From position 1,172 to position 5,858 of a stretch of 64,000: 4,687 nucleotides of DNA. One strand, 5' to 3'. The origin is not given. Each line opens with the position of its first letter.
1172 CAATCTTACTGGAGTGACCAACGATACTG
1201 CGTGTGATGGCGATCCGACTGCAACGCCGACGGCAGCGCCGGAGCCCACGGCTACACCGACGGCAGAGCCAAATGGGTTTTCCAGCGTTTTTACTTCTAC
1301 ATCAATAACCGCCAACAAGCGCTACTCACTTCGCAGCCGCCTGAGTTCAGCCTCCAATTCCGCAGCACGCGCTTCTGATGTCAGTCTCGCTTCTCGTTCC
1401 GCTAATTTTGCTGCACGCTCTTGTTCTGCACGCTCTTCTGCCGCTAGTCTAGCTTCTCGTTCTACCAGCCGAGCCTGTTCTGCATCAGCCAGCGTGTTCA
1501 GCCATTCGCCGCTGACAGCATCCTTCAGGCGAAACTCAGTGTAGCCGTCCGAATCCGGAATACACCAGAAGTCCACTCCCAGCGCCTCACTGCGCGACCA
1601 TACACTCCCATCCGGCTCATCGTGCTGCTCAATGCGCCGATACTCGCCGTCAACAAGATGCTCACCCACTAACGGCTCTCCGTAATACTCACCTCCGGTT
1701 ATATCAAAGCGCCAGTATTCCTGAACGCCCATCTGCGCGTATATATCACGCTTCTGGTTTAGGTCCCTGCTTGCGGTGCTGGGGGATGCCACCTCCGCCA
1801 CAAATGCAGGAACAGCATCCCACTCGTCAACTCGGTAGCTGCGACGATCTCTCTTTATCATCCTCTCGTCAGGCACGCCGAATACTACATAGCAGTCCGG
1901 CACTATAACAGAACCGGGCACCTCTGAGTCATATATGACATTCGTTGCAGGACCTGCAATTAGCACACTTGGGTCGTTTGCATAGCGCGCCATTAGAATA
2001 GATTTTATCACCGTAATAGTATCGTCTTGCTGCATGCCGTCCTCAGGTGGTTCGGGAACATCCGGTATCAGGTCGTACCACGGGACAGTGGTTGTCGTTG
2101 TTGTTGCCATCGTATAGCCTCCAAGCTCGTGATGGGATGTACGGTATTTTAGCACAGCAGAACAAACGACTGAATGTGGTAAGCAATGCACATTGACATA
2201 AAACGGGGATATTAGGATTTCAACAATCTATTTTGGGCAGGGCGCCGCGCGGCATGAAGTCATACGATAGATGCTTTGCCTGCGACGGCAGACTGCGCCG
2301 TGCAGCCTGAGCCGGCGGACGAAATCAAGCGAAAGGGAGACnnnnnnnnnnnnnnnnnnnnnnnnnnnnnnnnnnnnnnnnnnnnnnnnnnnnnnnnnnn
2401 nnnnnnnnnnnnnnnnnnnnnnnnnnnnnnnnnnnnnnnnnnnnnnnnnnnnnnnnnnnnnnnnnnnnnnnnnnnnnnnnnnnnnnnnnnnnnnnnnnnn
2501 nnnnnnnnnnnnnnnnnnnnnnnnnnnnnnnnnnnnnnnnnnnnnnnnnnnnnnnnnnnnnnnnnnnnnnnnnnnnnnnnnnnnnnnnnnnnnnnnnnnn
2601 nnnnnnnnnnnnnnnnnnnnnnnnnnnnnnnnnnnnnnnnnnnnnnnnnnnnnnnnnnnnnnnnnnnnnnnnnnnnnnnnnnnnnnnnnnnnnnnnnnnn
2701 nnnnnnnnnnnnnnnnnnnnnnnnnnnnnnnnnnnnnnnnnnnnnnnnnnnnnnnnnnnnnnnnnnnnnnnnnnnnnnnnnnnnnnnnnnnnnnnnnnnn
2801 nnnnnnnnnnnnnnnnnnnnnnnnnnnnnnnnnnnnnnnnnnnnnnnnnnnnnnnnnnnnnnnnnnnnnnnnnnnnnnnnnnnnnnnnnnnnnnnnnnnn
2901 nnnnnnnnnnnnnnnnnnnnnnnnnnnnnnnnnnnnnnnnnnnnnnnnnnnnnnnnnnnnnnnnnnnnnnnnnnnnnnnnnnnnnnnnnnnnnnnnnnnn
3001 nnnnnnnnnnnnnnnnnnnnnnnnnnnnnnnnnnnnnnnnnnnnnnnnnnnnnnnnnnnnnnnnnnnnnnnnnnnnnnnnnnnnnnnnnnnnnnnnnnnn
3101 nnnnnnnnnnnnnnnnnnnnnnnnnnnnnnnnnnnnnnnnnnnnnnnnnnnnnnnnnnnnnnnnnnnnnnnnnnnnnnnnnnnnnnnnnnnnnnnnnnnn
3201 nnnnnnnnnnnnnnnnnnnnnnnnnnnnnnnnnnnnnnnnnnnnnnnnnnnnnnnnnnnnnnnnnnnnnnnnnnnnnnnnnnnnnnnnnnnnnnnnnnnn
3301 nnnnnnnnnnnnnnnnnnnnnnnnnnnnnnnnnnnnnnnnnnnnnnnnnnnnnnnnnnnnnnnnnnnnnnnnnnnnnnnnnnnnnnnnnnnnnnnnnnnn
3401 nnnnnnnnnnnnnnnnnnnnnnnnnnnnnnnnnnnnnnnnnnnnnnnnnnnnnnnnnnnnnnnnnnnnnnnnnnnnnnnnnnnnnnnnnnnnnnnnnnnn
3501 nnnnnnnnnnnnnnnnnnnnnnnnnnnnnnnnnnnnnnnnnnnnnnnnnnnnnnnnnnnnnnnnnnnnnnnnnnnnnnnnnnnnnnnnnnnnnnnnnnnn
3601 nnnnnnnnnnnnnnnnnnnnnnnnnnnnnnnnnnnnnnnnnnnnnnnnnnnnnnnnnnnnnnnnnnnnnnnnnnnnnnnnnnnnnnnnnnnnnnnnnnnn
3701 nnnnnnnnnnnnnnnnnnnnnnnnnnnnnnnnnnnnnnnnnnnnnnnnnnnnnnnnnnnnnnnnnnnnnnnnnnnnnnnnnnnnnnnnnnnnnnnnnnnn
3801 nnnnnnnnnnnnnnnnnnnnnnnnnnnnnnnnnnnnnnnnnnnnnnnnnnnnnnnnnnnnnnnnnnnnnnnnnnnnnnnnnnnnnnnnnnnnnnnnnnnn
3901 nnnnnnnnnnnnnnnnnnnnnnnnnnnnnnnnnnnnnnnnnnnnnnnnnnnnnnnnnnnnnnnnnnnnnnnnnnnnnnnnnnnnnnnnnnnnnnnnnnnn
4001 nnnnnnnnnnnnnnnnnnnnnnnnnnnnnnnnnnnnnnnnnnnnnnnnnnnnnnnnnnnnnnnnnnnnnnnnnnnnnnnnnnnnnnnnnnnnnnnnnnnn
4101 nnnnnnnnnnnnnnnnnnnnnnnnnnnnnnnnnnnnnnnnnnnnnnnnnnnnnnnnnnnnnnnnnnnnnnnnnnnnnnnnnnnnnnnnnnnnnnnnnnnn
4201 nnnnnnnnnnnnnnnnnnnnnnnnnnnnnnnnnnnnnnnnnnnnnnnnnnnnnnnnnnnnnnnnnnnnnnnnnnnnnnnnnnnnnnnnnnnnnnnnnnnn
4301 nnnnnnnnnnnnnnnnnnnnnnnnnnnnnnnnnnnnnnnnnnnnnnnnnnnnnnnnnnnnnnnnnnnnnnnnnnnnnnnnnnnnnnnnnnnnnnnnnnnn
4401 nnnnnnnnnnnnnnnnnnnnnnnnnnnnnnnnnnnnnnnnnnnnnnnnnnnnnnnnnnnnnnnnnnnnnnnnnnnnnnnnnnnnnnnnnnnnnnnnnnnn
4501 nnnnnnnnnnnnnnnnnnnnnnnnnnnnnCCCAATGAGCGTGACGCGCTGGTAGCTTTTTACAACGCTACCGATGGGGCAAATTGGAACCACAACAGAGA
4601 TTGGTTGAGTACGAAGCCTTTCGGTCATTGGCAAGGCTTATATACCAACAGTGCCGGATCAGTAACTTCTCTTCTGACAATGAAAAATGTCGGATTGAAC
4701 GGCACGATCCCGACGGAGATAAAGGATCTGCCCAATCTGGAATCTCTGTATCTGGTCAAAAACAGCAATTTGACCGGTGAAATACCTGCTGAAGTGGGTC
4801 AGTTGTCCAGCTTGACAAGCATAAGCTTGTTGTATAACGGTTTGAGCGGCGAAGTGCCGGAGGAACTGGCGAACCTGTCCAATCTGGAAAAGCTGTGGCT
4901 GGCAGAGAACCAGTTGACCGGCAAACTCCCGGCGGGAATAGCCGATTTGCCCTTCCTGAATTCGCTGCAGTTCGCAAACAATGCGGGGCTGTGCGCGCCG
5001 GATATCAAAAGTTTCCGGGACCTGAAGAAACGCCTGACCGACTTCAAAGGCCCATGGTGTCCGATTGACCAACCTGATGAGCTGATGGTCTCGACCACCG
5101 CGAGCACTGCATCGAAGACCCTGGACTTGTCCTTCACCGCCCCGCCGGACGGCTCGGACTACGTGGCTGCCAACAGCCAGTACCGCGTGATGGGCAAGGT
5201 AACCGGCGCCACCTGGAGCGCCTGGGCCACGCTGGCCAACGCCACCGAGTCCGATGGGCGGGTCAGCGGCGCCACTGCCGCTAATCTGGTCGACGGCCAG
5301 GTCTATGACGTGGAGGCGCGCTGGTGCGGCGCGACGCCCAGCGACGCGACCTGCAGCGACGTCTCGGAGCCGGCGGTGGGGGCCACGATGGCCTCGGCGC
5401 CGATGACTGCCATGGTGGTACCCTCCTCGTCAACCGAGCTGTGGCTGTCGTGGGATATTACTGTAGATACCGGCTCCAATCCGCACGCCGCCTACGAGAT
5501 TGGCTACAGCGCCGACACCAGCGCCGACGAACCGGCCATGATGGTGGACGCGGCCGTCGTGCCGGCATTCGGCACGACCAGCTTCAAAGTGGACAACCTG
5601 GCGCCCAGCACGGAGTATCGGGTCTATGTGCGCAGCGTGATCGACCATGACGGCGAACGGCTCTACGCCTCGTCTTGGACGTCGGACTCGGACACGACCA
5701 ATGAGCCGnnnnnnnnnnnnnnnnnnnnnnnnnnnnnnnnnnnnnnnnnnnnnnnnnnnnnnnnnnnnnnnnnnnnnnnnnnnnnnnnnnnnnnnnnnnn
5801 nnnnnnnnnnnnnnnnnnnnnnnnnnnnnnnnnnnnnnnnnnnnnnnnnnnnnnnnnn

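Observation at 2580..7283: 1567-aa secreted protein with three plant-type LRR cassettes (eukaryote-like protein)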

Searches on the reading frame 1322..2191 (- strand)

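Call 9: search_protein_families(library=pfam, proteins=[window:1322-2191:-], max_evalue=0.001)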
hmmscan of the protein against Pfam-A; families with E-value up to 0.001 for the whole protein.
window:1322-2191:- (289 aa): 1 family
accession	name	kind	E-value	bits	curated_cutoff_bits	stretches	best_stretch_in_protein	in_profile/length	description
PF05685.18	Uma2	-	1.6e-17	64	27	1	72-209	50-168/172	Putative restriction endonuclease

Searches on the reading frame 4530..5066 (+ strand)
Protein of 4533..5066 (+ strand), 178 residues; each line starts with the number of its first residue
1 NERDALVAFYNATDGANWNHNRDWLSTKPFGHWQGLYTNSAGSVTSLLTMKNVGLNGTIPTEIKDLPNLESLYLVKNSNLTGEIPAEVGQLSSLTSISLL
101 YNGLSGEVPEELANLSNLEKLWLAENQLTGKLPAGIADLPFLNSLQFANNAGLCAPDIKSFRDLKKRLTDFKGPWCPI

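Call 19: search_protein_families(library=pfam, proteins=[window:4533-5066:+], max_evalue=10)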
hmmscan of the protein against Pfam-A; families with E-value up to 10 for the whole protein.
seq(178 aa): 4 families
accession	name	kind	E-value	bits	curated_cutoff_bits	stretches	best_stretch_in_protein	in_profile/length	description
PF12799.13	LRR_4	-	2.3e-09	37.6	27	2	117-150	2-33/44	Leucine Rich repeats (2 copies)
PF23598.1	LRR_14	-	2.6e-09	36.7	40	1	38-124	37-122/353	Leucine-rich repeat region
PF00560.39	LRR_1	-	3.3e-09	35.5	20.6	3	117-139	1-23/23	Leucine Rich Repeat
PF13855.12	LRR_8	-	9.1e-07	29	27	2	93-150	2-59/61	Leucine rich repeat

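Call 56: find_related_loci(query=A6, collection=genome_contigs, flank=3000)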
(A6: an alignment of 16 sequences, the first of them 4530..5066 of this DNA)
Query A6 (179 aa) in genome_contigs; peptide patterns used: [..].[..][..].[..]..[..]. (x = any residue, [..] = any of these).
599 stretches matched a pattern (row limit reached: there are more); 585 encode a relative of the query (tblastn E <= 1e-3); the best 80 are kept; 80 distinct loci.
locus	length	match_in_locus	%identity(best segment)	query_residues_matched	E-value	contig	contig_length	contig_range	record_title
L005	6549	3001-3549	45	4-163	3e-40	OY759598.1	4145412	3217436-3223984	MAG: Dehalococcoidia bacterium isolate 9e3974e8-1b76-4a2a-ace1-a6b9f67a3735 genome assembly, chromosome: 1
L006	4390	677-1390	46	3-166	3e-39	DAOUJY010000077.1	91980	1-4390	MAG TPA_asm: Dehalococcoidia bacterium isolate S34_283 k113_870921, whole genome shotgun sequence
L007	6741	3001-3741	44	1-177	3e-39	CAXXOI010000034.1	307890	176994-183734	MAG: Dehalococcoidia bacterium isolate b6fed81c-00b7-4ce5-8a6f-f33d937d4780 genome assembly, contig: contig_34, whole ge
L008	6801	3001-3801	44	3-167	1e-38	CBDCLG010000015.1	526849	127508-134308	MAG: Caldilineaceae bacterium isolate 0ff925dc-6b74-4446-9203-77b5ed868497 genome assembly, contig: contig_15, whole gen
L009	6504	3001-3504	44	3-172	8e-39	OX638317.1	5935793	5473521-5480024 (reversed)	MAG: uncultured Latescibacteria bacterium isolate cbbe8a84-e08a-4d06-a76e-2eb930d8ff24 genome assembly, chromosome: 1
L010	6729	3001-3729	48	3-167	1e-38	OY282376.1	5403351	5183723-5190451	MAG: Caldilineaceae bacterium genome assembly, chromosome: 1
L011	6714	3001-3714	48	3-167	9e-39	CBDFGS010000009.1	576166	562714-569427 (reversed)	MAG: Dehalococcoidia bacterium isolate 59cce99e-a588-4de2-b07e-a8077d89f863 genome assembly, contig: contig_9, whole gen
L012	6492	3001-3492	48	3-166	2e-38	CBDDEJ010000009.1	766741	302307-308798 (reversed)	MAG: Dehalococcoidia bacterium isolate 49c8d7ff-4838-46bf-a9ef-c42a27772ead genome assembly, contig: contig_9, whole gen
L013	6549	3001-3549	42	3-163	6e-38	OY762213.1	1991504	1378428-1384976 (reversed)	MAG: Dehalococcoidia bacterium isolate 03469a5e-dcd7-4577-8116-c1a2ee551a24 genome assembly, chromosome: 1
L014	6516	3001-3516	43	3-177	1e-37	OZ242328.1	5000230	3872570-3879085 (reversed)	MAG: Longimicrobiales bacterium isolate 0ef71ae0-4384-4122-aa05-a38a78c2d7b0 genome assembly, chromosome: 1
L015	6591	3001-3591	38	3-177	1e-37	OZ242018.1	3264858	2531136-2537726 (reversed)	MAG: Dehalococcoidia bacterium isolate be0a7399-3cfc-4bfb-8065-0cf5b5fd85b7 genome assembly, chromosome: 1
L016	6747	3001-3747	46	3-151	2e-37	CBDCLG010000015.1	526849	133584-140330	MAG: Caldilineaceae bacterium isolate 0ff925dc-6b74-4446-9203-77b5ed868497 genome assembly, contig: contig_15, whole gen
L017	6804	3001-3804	41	3-167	2e-37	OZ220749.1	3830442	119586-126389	MAG: bacterium isolate 072a604d-d951-4d4f-bb27-b5f30d89a258 genome assembly, chromosome: 1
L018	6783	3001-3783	54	3-141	3e-37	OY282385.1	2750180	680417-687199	MAG: uncultured Dehalococcoidia bacterium genome assembly, chromosome: 1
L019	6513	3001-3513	46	3-177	3e-37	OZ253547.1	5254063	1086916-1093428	MAG: Candidatus Versatilivorator sp. isolate 027cd1c3-4ec4-432d-9d93-376aaa34f9fd genome assembly, chromosome: 1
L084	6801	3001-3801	47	3-157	3e-33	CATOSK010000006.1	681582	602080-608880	MAG: uncultured Dehalococcoidia bacterium isolate 8b0b6f7a-36e1-4cb0-bede-a28c8a76f2f9 genome assembly, contig: contig_6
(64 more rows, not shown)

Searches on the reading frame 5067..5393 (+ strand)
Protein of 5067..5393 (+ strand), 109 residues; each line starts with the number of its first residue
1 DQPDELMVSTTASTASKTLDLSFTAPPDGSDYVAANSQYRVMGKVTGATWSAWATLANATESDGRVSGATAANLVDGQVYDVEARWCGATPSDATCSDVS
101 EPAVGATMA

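Call 19: search_protein_families(library=pfam, proteins=[window:5067-5393:+], max_evalue=10)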
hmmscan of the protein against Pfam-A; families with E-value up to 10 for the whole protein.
seq(109 aa): 0 families

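Call 77: search_solved_structures(query=window:5067-5393:+, max_evalue=10)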
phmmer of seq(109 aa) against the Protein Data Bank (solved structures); distinct sequences matched with E-value up to 10: 0.

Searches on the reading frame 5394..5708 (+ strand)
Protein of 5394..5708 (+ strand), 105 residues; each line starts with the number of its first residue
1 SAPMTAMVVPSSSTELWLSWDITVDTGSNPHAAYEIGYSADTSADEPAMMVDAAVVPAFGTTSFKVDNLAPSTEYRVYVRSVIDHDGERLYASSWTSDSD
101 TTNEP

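Call 19: search_protein_families(library=pfam, proteins=[window:5394-5708:+], max_evalue=10)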
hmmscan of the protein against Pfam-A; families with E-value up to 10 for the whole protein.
seq(105 aa): 4 families
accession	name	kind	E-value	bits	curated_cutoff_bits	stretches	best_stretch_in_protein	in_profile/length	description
PF00041.27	fn3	-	2.2e-09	37.8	25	1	2-85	2-72/84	Fibronectin type III domain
PF16656.11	Pur_ac_phosph_N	-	0.0012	19.8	30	1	10-82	9-81/93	Purple acid Phosphatase, N-terminal domain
PF25788.1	Ig_Rha78A_N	-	0.041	14.6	27.4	1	15-95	19-96/105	Rha78A-like, N-terminal immunoglobulin domain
PF24489.1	Ig_J_second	-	0.098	13.1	27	1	28-82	24-78/105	Tip attachment protein J second Ig-like domain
